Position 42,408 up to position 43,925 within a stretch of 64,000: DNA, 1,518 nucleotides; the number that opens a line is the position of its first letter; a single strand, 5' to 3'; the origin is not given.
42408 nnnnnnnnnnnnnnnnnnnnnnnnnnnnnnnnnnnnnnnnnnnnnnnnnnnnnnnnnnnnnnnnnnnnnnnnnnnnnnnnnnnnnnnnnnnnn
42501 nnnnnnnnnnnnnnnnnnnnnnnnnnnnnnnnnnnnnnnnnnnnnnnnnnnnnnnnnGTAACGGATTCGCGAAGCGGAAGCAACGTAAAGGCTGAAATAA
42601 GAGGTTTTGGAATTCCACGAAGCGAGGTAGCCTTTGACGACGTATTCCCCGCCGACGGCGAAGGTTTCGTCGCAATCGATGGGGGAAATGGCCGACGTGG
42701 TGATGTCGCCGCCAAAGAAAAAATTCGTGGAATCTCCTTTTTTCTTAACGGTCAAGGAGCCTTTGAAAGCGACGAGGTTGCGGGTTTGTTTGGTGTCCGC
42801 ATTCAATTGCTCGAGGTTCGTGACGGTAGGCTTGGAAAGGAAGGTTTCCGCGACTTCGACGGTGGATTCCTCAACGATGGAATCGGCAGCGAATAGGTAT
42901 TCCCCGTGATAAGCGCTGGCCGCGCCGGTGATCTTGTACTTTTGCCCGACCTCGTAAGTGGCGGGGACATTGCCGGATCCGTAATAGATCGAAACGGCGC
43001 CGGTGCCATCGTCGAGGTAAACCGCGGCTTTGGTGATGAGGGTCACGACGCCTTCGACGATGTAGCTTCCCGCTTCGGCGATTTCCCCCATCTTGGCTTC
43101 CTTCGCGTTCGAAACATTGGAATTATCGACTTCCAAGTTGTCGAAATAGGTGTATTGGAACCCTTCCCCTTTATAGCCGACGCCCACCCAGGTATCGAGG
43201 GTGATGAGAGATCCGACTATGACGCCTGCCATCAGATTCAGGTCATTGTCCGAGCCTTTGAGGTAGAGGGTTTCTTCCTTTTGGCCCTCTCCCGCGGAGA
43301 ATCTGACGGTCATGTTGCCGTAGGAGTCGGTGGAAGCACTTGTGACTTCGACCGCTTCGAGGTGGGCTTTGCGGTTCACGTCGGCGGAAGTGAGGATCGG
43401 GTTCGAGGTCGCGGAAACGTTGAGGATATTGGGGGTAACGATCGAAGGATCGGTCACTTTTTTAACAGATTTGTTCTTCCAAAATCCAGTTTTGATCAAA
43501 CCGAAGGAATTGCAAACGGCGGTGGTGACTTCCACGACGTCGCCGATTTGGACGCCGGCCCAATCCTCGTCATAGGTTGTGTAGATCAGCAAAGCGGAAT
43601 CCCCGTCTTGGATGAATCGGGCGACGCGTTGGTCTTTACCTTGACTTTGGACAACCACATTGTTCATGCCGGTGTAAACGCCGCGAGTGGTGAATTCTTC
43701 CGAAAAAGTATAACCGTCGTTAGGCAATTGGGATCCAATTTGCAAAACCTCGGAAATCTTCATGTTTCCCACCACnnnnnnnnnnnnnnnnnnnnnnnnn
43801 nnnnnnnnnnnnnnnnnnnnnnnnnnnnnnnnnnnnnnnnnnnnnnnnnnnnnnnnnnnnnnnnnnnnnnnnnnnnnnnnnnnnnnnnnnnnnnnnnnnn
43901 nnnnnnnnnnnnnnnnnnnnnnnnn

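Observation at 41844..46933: Tandem paralogous ~800-aa Big_2 surface lipoproteins inserted between groESL and the ADH gene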

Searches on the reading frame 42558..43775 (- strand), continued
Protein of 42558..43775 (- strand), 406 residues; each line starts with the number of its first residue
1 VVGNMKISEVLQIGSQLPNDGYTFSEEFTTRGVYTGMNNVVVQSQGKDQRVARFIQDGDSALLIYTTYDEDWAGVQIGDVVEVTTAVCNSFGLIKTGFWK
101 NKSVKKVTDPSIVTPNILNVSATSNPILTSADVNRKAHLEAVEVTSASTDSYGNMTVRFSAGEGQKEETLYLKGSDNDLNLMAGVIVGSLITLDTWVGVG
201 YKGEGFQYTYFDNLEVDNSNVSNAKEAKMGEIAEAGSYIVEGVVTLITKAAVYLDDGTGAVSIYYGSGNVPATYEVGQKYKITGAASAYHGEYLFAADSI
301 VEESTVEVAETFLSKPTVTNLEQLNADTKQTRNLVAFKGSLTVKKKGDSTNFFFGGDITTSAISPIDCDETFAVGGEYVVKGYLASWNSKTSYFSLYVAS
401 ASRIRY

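Call 76: find_encoding_contigs(protein=P0116, flank=8000, max_places=3)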
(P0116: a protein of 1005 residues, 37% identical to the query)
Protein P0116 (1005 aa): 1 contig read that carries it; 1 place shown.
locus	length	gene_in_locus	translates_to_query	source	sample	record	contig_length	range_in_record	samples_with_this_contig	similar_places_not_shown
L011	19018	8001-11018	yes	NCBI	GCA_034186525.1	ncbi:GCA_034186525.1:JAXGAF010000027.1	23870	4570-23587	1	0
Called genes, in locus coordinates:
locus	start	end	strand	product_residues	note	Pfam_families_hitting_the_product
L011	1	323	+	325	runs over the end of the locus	PF06271:RDD (faint)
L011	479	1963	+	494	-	PF00005:ABC_tran, PF13304:AAA_21 (faint), PF00005:ABC_tran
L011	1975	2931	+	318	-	PF00528:BPD_transp_1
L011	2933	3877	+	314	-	PF00528:BPD_transp_1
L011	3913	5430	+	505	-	PF13416:SBP_bac_8, PF27319:MG185_MG260 (faint)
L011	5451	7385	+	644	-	PF00565:SNase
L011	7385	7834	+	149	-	-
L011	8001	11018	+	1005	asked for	PF02368:Big_2 (weak), PF26182:Ig_NUP210_5th (weak), PF02368:Big_2, PF26182:Ig_NUP210_5th (weak), PF26918:Ig_Eae (weak)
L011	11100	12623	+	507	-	PF04231:Endonuclease_1 (weak)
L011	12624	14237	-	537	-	PF00149:Metallophos (weak), PF02872:5_nucleotid_C (faint)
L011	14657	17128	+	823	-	PF02368:Big_2, PF26918:Ig_Eae (weak), PF05547:Peptidase_M6 (faint)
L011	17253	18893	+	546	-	PF05547:Peptidase_M6 (faint)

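Call 92: find_encoding_contigs(protein=P0106, flank=10000, max_places=2)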
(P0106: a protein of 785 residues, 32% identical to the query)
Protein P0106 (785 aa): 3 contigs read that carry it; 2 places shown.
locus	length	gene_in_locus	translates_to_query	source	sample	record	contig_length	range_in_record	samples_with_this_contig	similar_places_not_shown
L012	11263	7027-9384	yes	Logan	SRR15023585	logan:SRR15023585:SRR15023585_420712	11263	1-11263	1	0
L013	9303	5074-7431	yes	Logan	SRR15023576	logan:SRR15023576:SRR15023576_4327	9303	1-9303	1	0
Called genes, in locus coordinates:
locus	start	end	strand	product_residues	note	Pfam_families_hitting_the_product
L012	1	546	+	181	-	?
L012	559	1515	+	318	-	PF00528:BPD_transp_1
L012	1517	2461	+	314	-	PF00528:BPD_transp_1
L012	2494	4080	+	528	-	PF27319:MG185_MG260 (weak), PF13416:SBP_bac_8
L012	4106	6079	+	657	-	PF00565:SNase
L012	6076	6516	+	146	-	-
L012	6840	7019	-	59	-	-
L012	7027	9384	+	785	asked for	PF02368:Big_2, PF26182:Ig_NUP210_5th (faint), PF01336:tRNA_anti-codon (faint), PF02368:Big_2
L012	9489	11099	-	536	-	PF00149:Metallophos, PF02872:5_nucleotid_C (weak)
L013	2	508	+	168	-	?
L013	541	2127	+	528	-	PF27319:MG185_MG260 (weak), PF13416:SBP_bac_8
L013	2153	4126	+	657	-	PF00565:SNase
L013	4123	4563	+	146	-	-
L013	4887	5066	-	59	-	-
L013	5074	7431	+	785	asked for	PF02368:Big_2, PF26182:Ig_NUP210_5th (faint), PF01336:tRNA_anti-codon (faint), PF02368:Big_2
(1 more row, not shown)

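Call 93: find_encoding_contigs(protein=P0119, flank=10000, max_places=2)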
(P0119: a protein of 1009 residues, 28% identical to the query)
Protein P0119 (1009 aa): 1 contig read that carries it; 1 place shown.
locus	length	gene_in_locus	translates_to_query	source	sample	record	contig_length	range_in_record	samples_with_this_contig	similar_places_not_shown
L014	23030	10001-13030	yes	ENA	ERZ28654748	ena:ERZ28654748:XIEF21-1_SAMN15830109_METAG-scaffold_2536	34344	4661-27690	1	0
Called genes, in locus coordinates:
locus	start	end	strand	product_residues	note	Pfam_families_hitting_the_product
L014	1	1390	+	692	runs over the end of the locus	-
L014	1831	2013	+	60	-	PF02272:DHHA1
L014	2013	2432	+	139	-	PF03652:RuvX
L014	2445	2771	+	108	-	PF06949:DUF1292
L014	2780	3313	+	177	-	PF13302:Acetyltransf_3, PF13420:Acetyltransf_4, PF00583:Acetyltransf_1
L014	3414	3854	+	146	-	PF12910:PHD_like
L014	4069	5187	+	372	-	PF00005:ABC_tran, PF13304:AAA_21 (faint)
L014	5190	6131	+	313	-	PF00528:BPD_transp_1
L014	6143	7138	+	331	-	PF00528:BPD_transp_1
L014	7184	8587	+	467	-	PF01547:SBP_bac_1, PF13416:SBP_bac_8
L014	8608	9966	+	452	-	PF00565:SNase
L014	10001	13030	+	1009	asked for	PF20578:aBig_2, PF18998:Flg_new_2 (weak)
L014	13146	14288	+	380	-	PF00932:LTD, PF00565:SNase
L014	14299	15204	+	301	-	PF06271:RDD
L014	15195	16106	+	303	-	PF06271:RDD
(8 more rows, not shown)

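Call 94: find_encoding_contigs(protein=P0126, flank=10000, max_places=2)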
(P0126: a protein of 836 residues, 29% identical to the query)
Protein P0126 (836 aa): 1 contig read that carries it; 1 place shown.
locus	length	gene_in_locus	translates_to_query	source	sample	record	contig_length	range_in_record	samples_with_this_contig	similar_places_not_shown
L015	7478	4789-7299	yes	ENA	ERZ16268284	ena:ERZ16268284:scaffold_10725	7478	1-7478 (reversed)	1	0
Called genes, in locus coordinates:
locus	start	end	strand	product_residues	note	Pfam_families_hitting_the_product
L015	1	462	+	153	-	?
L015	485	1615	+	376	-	PF02872:5_nucleotid_C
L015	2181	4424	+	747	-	PF04231:Endonuclease_1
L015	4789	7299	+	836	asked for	PF18998:Flg_new_2, PF02368:Big_2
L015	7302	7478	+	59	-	?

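Call 95: find_encoding_contigs(protein=P0117, flank=10000, max_places=2)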
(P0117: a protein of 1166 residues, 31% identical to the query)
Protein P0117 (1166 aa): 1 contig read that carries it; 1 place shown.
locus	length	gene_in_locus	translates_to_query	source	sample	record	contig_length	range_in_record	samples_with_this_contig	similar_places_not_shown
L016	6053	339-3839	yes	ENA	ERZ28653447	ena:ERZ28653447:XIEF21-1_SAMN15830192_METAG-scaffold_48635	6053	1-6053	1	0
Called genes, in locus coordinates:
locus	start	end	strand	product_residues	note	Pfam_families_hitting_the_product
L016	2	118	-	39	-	?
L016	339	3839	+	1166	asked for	PF13004:BACON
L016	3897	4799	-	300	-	PF00892:EamA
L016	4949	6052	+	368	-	?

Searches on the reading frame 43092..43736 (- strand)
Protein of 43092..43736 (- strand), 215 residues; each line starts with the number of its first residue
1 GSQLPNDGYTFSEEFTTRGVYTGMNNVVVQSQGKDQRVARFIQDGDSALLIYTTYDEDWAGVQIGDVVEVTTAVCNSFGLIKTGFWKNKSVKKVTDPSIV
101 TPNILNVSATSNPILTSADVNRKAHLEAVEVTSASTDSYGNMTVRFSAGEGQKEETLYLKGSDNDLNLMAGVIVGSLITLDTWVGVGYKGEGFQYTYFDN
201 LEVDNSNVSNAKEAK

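Call 43: predict_structure(alignment_id=A4)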
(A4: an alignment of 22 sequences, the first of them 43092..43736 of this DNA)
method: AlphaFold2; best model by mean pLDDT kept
length: 215 residues; sequences in the alignment: 22
mean_pLDDT: 90.3   pTM: 0.85
mean pLDDT of the five models: 90.3, 89.7, 89.6, 88.7, 88.5
residues with pLDDT >= 90: 167; 70-90: 31; 50-70: 6; < 50: 11
segments of 3 or more residues with pLDDT < 50: 1-5, 211-215
pLDDT, mean of each block of 10 residues (from residue 1): 53 93 96 93 97 93 97 81 77 96 97 96 98 97 97 96 96 97 89 95 88 42
secondary structure, 60 per line:
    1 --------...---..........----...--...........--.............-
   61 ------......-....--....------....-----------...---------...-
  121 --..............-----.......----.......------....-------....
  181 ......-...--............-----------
elements in order: E9-11 E15-24 E29-31 E34-44 E47-55 H56-59 E67-72 E74-77 E80-83 E90-93 E105-107 E123-136 E142-148 E153-159 H166-169 E177-186 E193-204

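Call 86: search_protein_families(library=pfam, alignment_id=A4, max_evalue=0.05)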
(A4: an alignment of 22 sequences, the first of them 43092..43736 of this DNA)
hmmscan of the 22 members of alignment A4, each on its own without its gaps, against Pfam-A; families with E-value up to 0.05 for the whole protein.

A. member 1, window:43092-43736:- (215 aa): 0 families

B. families by the number of members that match (of 22 scanned): 7 families
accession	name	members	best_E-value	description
PF01336.31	tRNA_anti-codon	5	0.0005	OB-fold nucleic acid binding domain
PF23891.1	DUF7243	1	0.0086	Family of unknown function (DUF7243)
PF18675.7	HepII_C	1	0.014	Heparinase II C-terminal domain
PF21033.3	RMD1-3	1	0.015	Regulator of microtubule dynamics protein 1-3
PF01551.29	Peptidase_M23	1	0.016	Peptidase family M23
PF18942.5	DUF5689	1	0.047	Family of unknown function (DUF5689)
PF02101.21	Ocular_alb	1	0.048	Ocular albinism type 1 protein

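Call 90: fold_search(model_id=the predicted structure, library=pdb)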
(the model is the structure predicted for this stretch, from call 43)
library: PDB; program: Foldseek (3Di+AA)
matches with E <= 10: 809; with E <= 0.001: 34
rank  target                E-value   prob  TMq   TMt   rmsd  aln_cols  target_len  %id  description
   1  4lnq_B                1.4e-05  1.00  0.40  0.43   8.5       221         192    7  Crystal structure of Ifi202 HINa domain in complex with 20bp dsDNA (released 2014-01-08)
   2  4l5q                  3.8e-05  1.00  0.40  0.42   7.6       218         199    8  Crystal structure of p202 HIN1 (released 2013-07-31)
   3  4gop_C                4.7e-05  1.00  0.34  0.22   8.8       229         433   12  Structure and Conformational Change of a Replication Protein A Heterotrimer Bound to ssDNA (released 2012-11-28)
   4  4jbj_A                5.2e-05  1.00  0.41  0.43   8.2       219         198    8  Structural mimicry for functional antagonism (released 2013-06-26)
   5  5yzw_A                5.8e-05  1.00  0.41  0.44   7.2       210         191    8  Crystal structure of p204 HINb domain (released 2018-12-19)
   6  5z7d_A                6.1e-05  1.00  0.41  0.27   7.6       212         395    8  p204HINab-dsDNA complex structure (released 2019-01-30)
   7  3rn2_A                6.4e-05  1.00  0.44  0.48   7.2       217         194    7  Structural Basis of Cytosolic DNA Recognition by Innate Immune Receptors (released 2012-04-25)
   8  4jbk_B                6.4e-05  1.00  0.38  0.42   7.6       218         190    9  Molecular basis for abrogation of activation of pro-inflammatory cytokines (released 2013-06-26)
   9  2cwa                  8.4e-05  1.00  0.31  0.32  17.5       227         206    9  Crystal Structure Of The Single-stranded DNA Binding Protein From Thermus Thermophilus HB8 (released 2005-12-17)
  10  5yzw_B                8.8e-05  1.00  0.41  0.44   7.5       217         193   10  Crystal structure of p204 HINb domain (released 2018-12-19)
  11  4jbk_A                1.2e-04  1.00  0.37  0.41   8.3       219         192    8  Molecular basis for abrogation of activation of pro-inflammatory cytokines (released 2013-06-26)
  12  3rlo                  1.9e-04  1.00  0.35  0.38   8.3       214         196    7  Structural Basis of Cytosolic DNA Recognition by Innate Receptors (released 2012-04-25)
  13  8i6k_A                2.0e-04  1.00  0.43  0.48   7.2       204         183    7  Structure of hMNDA HIN with dsDNA (released 2023-07-19)
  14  3rln                  2.0e-04  1.00  0.40  0.45   7.4       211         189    8  Structural Basis of Cytosolic DNA Recognition by Innate Immune Receptors (released 2012-04-25)
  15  3u58_C                2.0e-04  1.00  0.29  0.30  12.7       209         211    9  Crystal Structure of the Tetrahymena telomerase processivity factor Teb1 AB (released 2011-12-28)
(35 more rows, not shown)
